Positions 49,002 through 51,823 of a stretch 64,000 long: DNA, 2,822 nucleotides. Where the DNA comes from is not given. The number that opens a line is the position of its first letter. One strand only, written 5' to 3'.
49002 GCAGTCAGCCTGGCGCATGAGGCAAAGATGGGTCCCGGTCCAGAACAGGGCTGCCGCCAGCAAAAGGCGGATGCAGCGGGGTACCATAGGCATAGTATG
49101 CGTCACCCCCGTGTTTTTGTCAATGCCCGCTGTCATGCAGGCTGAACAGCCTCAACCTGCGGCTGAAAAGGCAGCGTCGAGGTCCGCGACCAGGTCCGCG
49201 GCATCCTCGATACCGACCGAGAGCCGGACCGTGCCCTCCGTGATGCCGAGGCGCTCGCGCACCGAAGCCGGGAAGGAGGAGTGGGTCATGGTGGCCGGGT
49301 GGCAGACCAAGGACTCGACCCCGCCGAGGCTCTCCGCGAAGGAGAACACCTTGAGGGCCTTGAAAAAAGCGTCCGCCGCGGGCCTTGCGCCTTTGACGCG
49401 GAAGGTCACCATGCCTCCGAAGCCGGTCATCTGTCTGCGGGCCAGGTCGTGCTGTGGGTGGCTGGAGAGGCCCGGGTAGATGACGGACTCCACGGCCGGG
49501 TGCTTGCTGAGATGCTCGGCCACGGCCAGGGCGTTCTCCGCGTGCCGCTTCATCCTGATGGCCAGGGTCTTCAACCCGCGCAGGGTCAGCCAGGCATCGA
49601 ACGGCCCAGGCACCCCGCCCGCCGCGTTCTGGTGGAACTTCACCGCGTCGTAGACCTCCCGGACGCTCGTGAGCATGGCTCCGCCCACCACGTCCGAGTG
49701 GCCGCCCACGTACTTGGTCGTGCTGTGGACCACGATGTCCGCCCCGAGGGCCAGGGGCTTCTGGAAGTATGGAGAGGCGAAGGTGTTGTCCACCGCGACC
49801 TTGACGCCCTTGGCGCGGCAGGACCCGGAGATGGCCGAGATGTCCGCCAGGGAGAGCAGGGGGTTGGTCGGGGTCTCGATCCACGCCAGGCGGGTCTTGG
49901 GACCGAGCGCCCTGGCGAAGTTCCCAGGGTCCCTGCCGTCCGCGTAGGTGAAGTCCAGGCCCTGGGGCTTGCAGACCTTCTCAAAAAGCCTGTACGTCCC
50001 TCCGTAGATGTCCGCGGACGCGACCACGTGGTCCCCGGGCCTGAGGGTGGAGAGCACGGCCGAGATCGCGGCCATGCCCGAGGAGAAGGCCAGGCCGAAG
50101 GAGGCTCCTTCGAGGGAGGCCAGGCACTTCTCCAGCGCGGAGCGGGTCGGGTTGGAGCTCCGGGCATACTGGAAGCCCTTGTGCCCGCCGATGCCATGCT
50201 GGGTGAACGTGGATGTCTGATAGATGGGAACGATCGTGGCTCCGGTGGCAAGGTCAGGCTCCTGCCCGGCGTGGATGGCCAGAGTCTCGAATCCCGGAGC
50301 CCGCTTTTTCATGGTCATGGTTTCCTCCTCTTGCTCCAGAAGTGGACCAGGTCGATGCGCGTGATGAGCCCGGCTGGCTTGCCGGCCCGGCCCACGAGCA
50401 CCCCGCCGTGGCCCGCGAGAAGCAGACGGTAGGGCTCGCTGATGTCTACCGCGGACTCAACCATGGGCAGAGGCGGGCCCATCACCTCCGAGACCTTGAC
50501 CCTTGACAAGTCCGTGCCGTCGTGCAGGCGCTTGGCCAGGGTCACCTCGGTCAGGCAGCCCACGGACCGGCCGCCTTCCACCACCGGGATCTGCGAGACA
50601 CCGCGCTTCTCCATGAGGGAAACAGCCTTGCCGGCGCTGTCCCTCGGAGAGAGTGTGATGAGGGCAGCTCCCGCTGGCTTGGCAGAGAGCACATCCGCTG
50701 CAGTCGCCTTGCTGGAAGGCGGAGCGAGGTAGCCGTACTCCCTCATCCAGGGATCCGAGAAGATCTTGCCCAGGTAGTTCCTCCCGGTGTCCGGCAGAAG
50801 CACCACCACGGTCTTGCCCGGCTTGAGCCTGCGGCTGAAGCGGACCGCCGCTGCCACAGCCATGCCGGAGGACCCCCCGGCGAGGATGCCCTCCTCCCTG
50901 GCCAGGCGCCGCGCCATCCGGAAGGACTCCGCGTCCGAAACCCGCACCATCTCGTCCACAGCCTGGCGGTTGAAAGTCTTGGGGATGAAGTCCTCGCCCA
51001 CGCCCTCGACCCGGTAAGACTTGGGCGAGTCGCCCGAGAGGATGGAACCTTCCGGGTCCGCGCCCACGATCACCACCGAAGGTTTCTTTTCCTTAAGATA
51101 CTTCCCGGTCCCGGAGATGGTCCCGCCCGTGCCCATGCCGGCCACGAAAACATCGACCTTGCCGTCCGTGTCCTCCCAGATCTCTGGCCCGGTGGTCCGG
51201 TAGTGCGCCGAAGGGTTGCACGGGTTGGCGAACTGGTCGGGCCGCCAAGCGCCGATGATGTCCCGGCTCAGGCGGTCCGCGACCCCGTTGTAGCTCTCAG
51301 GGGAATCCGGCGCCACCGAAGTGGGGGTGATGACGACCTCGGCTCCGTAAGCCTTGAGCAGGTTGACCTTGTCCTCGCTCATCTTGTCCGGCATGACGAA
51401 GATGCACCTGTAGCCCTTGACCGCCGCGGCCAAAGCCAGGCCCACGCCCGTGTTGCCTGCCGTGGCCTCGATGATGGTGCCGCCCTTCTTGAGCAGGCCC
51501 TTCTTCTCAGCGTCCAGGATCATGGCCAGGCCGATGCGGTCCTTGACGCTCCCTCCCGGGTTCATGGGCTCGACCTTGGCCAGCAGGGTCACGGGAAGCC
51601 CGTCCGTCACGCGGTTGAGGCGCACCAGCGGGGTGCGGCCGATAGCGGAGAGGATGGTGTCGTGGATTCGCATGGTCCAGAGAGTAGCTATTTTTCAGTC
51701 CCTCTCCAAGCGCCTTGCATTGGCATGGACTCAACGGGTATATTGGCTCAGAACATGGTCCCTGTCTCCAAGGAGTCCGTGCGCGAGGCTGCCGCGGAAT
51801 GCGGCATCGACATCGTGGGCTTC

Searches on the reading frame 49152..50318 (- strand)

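Call 71: search_protein_families(library=ncbifam, proteins=[window:49152-50318:-], max_evalue=0.000001)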
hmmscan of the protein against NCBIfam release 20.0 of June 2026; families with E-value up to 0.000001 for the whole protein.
window:49152-50318:- (388 aa): 43 families (the best 25 are shown)
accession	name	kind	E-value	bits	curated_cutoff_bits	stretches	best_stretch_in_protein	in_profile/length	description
NF005871.0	PRK07811.1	equivalog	2.1e-162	540.1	513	1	3-385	6-387/389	cystathionine gamma-synthase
NF004821.0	PRK06176.1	equivalog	2.3e-140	467.7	642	1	11-386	4-378/380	cystathionine gamma-synthase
NF005810.0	PRK07671.1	equivalog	6.8e-140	466.4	594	1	12-384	5-376/377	bifunctional cystathionine gamma-lyase/homocysteine desulfhydrase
TIGR01328.1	met_gam_lyase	equivalog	2.5e-125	418.4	549.7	1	9-385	3-389/391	methionine gamma-lyase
TIGR02080.1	O_succ_thio_ly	equivalog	2.3e-124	415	504.55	1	11-386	5-381/382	cystathionine gamma-synthase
NF005695.0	PRK07503.1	equivalog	5.3e-122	407.4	666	1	1-386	1-396/403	methionine gamma-lyase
NF005976.0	PRK08064.1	equivalog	1.3e-121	406.2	627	1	10-385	7-381/390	cystathionine beta-lyase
NF006450.0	PRK08776.1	equivalog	2e-117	392.4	730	1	11-387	14-391/405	O-succinylhomoserine (thiol)-lyase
NF006095.0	PRK08247.1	equivalog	3e-114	381.7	585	1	10-385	6-364/369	methionine biosynthesis PLP-dependent protein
NF006003.0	PRK08133.1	equivalog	3.7e-110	368.3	522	1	6-383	8-393/396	O-succinylhomoserine sulfhydrylase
NF006463.0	PRK08861.1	equivalog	5.3e-109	364.7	670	1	11-387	7-384/388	O-succinylhomoserine (thiol)-lyase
NF004876.0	PRK06234.1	subfamily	6.3e-109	364.6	666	1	8-384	7-395/400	methionine gamma-lyase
NF043007.1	CysBLyMetC_Staph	equivalog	8.2e-109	364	700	1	28-385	22-373/378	cystathionine beta-lyase MetC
NF005263.0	PRK06767.1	equivalog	2.3e-108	362.7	617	1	9-384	5-383/392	methionine gamma-lyase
TIGR01329.1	cysta_beta_ly_E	equivalog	5.6e-108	361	487.5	1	25-387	15-381/383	cystathionine beta-lyase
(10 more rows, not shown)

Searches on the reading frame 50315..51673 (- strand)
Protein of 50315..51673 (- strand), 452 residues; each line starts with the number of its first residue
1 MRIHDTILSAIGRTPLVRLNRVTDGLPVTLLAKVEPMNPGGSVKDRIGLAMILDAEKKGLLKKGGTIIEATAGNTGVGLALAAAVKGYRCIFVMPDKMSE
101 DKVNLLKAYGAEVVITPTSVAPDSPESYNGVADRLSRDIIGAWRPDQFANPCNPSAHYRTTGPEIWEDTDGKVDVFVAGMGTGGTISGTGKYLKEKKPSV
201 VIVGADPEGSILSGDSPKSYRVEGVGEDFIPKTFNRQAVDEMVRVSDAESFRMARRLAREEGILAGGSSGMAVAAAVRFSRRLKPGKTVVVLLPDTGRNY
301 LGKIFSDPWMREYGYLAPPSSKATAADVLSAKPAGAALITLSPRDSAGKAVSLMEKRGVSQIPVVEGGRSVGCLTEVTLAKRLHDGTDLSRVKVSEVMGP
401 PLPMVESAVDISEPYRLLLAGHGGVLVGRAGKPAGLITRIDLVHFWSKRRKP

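Call 71: search_protein_families(library=ncbifam, proteins=[window:50315-51673:-], max_evalue=0.000001)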
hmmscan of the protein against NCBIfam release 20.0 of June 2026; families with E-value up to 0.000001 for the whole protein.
window:50315-51673:- (452 aa): 36 families (the best 25 are shown)
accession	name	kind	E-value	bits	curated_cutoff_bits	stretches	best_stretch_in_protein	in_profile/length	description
TIGR01137.1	cysta_beta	equivalog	9.7e-161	535.4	510.25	1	3-445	1-455/457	cystathionine beta-synthase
NF007989.0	PRK10717.1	equivalog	1.1e-105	353.4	387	1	1-315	2-327/334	cysteine synthase A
TIGR01136.1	cysKM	subfamily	8.3e-105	350.4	344.15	1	8-302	2-295/299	cysteine synthase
TIGR01139.1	cysK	equivalog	2.9e-102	341.9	350.95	1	9-302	3-294/298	cysteine synthase A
NF053679.1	CysteaSynCapA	equivalog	1.5e-97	326.4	600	1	2-315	5-329/329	cysteate synthase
NF008735.0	PRK11761.1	equivalog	2.1e-86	289.8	413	1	5-302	4-290/296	cysteine synthase CysM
TIGR01138.1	cysM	equivalog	5.4e-85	285.4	394.2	1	6-302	1-286/290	cysteine synthase B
TIGR03945.1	PLP_SbnA_fam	equivalog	9.4e-77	258.1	349.95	1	7-310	1-304/304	2,3-diaminopropionate biosynthesis protein SbnA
NF052478.1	CystDsulMYC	equivalog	5.8e-30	104.8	600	1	26-318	35-338/354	L-cysteine desulfhydrase Cds1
NF005292.0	PRK06815.1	equivalog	7.2e-25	87.7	371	1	4-293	12-303/320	threonine/serine dehydratase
TIGR01127.1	ilvA_1Cterm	equivalog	4.3e-20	72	378.75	1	29-293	16-281/380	threonine ammonia-lyase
NF006094.0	PRK08246.1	subfamily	8.9e-18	64.7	331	1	4-267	14-273/310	serine/threonine dehydratase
NF045641.2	BHydaspDhtseBhcB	equivalog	1.1e-17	64.1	550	1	3-280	10-288/312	beta-hydroxyaspartate dehydratase BhcB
NF004996.0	PRK06381.1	equivalog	2.2e-17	63.1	266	1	12-119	14-118/319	threonine synthase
NF005680.0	PRK07476.1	equivalog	4.7e-16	58.6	413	1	5-205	15-204/326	hydroxyectoine utilization dehydratase EutB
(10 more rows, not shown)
